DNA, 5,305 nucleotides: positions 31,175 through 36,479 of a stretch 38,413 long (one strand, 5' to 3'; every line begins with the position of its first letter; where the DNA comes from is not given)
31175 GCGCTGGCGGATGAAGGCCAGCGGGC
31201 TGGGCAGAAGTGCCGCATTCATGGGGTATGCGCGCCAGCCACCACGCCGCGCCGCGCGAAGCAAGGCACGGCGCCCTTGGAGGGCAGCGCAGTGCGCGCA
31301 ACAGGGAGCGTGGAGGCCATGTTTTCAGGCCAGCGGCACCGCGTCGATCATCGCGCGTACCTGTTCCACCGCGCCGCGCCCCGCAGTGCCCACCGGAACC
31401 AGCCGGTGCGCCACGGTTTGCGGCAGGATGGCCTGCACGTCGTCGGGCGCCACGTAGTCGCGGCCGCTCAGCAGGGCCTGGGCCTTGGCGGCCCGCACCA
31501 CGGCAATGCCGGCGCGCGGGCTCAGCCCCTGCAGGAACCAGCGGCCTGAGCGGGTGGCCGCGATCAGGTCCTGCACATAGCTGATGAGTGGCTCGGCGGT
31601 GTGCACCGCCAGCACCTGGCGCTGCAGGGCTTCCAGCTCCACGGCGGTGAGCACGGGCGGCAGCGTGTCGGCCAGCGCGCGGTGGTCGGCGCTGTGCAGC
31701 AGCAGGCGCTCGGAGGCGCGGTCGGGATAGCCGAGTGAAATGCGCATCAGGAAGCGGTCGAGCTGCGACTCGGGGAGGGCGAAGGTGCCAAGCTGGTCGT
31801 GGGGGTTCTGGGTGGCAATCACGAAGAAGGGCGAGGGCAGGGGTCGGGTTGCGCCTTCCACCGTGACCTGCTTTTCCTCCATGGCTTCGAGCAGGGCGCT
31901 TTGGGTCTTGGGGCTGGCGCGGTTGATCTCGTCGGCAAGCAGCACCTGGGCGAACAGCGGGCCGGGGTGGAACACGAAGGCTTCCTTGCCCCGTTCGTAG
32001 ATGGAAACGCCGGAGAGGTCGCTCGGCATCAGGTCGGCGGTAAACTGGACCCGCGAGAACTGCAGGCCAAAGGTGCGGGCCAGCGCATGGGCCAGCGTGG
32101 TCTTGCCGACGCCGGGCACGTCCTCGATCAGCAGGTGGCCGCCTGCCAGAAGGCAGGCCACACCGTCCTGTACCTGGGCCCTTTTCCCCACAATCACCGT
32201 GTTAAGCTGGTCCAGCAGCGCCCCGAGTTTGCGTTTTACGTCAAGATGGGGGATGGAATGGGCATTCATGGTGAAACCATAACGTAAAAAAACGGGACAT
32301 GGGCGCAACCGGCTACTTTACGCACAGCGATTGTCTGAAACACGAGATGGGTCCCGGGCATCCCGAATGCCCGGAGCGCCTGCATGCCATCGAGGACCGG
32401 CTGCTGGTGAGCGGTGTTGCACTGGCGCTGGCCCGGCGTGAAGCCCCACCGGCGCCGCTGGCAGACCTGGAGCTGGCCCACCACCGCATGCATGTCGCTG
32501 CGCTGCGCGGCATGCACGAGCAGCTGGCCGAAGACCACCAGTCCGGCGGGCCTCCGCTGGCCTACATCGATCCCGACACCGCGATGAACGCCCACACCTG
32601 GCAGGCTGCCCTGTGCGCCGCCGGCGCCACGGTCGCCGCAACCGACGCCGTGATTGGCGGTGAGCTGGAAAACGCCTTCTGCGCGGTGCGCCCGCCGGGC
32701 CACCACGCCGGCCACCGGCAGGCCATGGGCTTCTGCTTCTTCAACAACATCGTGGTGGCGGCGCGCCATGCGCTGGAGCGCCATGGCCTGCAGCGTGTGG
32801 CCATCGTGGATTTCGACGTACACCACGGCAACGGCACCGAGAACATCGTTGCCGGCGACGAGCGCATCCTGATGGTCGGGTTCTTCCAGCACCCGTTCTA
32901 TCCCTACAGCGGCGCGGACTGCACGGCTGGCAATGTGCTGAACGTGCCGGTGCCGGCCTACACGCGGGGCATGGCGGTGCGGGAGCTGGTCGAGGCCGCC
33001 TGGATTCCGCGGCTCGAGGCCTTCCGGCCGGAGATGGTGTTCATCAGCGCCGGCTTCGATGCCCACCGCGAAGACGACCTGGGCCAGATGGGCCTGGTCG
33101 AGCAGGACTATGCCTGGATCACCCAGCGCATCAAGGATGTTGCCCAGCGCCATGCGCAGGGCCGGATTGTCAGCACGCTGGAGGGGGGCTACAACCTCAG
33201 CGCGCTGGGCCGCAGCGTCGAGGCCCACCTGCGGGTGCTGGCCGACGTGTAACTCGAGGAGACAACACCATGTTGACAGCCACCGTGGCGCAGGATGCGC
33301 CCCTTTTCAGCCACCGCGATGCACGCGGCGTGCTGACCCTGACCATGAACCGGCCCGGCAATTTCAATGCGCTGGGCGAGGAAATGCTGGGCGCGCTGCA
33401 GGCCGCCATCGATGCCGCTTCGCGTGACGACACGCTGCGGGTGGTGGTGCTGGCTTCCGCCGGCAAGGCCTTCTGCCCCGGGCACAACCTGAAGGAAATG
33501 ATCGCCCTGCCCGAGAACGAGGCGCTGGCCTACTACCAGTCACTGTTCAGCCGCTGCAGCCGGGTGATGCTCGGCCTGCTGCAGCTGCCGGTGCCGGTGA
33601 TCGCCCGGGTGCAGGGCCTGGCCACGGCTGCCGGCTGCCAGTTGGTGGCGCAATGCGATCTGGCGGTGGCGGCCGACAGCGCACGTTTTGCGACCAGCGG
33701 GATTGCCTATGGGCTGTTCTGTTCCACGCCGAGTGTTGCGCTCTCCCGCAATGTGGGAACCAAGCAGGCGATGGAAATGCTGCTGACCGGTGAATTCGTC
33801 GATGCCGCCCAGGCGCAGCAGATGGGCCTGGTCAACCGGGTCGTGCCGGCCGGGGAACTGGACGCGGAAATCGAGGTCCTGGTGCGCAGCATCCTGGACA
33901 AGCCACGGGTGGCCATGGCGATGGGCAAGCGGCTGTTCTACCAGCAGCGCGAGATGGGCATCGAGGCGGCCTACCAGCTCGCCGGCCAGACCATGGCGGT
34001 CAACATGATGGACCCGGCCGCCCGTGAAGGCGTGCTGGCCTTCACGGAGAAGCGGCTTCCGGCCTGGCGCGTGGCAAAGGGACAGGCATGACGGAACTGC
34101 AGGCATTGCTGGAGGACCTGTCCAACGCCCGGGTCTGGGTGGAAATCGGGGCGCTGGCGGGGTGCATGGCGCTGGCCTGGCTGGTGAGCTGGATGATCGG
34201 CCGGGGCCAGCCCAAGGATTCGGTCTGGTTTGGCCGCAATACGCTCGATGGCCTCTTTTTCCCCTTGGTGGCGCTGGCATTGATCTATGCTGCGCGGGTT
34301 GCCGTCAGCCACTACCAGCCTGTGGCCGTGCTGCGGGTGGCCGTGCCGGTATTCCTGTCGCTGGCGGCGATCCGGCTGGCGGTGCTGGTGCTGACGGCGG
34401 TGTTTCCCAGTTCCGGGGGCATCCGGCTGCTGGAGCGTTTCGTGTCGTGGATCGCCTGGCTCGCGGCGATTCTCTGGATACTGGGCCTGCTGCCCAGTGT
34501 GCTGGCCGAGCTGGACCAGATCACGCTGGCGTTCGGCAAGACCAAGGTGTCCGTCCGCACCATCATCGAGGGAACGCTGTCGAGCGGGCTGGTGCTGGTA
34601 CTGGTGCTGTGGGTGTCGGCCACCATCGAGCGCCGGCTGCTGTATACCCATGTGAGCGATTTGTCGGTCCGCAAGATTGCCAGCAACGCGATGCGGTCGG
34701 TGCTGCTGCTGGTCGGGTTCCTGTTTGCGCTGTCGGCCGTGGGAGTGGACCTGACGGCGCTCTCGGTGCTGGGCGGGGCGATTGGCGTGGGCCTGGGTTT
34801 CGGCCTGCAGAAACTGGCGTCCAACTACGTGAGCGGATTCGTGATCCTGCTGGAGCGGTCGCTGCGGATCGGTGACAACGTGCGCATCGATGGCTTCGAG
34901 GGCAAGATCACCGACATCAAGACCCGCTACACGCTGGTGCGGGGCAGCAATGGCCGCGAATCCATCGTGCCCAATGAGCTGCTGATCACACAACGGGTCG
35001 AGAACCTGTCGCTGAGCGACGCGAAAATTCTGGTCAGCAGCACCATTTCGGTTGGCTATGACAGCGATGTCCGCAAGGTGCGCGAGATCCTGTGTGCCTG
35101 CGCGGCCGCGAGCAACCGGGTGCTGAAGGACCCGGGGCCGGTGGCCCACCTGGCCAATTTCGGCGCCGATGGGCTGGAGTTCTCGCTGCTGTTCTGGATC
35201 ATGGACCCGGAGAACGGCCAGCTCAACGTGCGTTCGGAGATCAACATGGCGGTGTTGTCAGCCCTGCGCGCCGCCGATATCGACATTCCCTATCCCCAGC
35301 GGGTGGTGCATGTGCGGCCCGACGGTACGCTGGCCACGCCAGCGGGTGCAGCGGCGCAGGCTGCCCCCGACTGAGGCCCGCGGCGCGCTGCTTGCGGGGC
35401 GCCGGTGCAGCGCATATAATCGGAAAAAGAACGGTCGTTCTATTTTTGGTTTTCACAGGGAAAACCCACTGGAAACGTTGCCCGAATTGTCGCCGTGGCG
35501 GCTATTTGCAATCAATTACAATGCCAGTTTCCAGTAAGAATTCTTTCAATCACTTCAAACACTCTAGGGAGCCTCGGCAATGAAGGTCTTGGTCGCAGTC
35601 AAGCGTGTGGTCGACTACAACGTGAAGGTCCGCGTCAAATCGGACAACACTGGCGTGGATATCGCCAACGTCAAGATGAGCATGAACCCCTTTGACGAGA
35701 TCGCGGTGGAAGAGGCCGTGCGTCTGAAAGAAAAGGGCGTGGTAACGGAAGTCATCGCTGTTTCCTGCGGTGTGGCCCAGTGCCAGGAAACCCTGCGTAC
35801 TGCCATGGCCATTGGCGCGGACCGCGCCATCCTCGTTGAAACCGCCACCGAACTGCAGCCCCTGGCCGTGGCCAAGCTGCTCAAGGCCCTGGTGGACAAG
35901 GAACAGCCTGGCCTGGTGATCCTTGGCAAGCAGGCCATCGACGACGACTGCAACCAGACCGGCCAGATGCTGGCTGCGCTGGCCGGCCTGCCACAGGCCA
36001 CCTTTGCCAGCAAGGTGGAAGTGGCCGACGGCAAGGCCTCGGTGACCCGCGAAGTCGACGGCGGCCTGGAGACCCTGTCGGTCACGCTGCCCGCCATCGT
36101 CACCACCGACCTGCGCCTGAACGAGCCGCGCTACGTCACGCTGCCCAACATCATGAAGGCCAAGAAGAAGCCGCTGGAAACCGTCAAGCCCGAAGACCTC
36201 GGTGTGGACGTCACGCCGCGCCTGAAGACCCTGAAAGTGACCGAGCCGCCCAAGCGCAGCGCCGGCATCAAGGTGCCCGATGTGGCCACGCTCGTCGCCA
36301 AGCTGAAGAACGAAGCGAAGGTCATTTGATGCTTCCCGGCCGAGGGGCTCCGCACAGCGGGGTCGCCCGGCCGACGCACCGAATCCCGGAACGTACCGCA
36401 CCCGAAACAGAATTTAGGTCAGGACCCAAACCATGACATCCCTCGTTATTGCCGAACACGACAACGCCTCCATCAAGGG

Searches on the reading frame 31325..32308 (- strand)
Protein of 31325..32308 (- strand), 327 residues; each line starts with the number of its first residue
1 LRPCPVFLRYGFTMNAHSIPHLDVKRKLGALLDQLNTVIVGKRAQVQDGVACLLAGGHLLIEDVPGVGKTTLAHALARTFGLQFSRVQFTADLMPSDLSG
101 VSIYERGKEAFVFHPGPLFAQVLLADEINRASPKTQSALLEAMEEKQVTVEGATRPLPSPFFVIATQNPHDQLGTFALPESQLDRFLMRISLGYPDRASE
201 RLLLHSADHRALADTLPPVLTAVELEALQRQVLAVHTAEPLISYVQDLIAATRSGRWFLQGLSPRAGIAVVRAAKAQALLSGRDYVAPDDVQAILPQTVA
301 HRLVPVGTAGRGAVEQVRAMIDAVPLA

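Call 7: search_protein_families(library=pfam, proteins=[window:31325-32308:-], max_evalue=0.01)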
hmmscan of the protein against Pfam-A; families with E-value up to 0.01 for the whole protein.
window:31325-32308:- (327 aa): 10 families
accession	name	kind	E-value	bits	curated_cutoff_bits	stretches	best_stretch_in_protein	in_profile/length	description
PF07726.17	AAA_3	-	3.6e-61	205.3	27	1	58-188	1-131/131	ATPase family associated with various cellular activities (AAA)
PF17863.7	AAA_lid_2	-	3.9e-16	59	22.7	1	252-305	3-58/74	AAA lid domain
PF07728.20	AAA_5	-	4.4e-14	53.1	22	1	64-186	7-139/139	AAA domain (dynein-related subfamily)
PF00004.35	AAA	-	2.4e-08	35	21.2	1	64-175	6-116/131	ATPase family associated with various cellular activities (AAA)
PF20030.5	bpMoxR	-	2.6e-06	27.1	27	1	27-199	2-173/205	MoxR domain in the MoxR-vWA-beta-propeller ternary systems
PF05496.18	RuvB_N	-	3.2e-06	27.4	27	1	57-150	34-115/159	Holliday junction DNA helicase RuvB P-loop domain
PF00493.29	MCM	-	2.9e-05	23.8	23.3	1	45-170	47-174/224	MCM P-loop domain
PF01078.27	Mg_chelatase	-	0.00015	21.7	20.3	0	122-170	109-159/207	Magnesium chelatase, subunit ChlI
PF00158.32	Sigma54_activat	-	0.00026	21.1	20.2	1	122-168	96-142/168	Sigma-54 interaction domain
PF20720.3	nSTAND3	-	0.0033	17.6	27.2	1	47-80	8-41/155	Novel STAND NTPase 3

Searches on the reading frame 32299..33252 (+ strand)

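Call 7: search_protein_families(library=pfam, proteins=[window:32299-33252:+], max_evalue=0.01)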
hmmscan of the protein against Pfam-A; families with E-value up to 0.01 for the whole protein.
window:32299-33252:+ (317 aa): 1 family
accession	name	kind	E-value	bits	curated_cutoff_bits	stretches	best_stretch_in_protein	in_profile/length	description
PF00850.24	Hist_deacetyl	-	6.5e-85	285.5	27.9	1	21-314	1-298/298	Histone deacetylase domain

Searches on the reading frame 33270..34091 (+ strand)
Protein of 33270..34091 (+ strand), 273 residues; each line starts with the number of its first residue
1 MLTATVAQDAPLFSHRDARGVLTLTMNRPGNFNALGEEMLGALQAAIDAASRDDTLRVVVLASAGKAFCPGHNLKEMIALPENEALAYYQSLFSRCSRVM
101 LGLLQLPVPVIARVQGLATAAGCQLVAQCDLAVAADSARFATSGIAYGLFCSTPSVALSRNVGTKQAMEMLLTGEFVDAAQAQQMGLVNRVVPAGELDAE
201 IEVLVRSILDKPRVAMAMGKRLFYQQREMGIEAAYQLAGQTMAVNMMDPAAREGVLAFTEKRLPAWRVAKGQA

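Call 7: search_protein_families(library=pfam, proteins=[window:33270-34091:+], max_evalue=0.01)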
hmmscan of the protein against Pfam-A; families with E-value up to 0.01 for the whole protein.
window:33270-34091:+ (273 aa): 2 families
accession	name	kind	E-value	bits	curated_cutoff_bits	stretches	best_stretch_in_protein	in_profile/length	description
PF00378.25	ECH_1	-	1.1e-50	172.7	27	1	19-267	4-249/251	Enoyl-CoA hydratase/isomerase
PF16113.10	ECH_2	-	7.3e-25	88.6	27.2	1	23-206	3-186/335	Enoyl-CoA hydratase/isomerase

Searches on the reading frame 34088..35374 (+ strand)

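Call 7: search_protein_families(library=pfam, proteins=[window:34088-35374:+], max_evalue=0.01)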
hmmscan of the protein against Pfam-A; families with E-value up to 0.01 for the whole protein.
window:34088-35374:+ (428 aa): 3 families
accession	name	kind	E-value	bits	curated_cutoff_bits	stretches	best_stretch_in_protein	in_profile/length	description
PF00924.24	MS_channel_2nd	-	2.1e-18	66.6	20.2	1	243-308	2-67/68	Mechanosensitive ion channel, beta-domain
PF21082.3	MS_channel_3rd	-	4e-14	53.3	21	1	319-400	4-88/88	Mechanosensitive ion channel MscS, C-terminal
PF21088.3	MS_channel_1st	-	1.7e-05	25.1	23.1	1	205-241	6-42/42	Mechanosensitive ion channel, transmembrane helices 2/3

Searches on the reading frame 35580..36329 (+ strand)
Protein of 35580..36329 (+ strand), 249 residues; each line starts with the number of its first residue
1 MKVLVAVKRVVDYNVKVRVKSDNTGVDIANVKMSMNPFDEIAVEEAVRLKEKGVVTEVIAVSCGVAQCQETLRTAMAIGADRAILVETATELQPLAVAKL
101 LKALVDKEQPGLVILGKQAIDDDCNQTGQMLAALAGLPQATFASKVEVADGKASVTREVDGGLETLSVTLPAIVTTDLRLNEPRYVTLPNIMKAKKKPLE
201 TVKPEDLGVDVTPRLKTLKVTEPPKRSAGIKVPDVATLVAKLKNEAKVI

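Call 7: search_protein_families(library=pfam, proteins=[window:35580-36329:+], max_evalue=0.01)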
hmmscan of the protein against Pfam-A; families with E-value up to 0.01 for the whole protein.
window:35580-36329:+ (249 aa): 1 family
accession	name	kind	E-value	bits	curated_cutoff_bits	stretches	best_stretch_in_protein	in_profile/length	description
PF01012.27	ETF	-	4.4e-41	141.1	26.7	1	30-206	8-180/181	Electron transfer flavoprotein domain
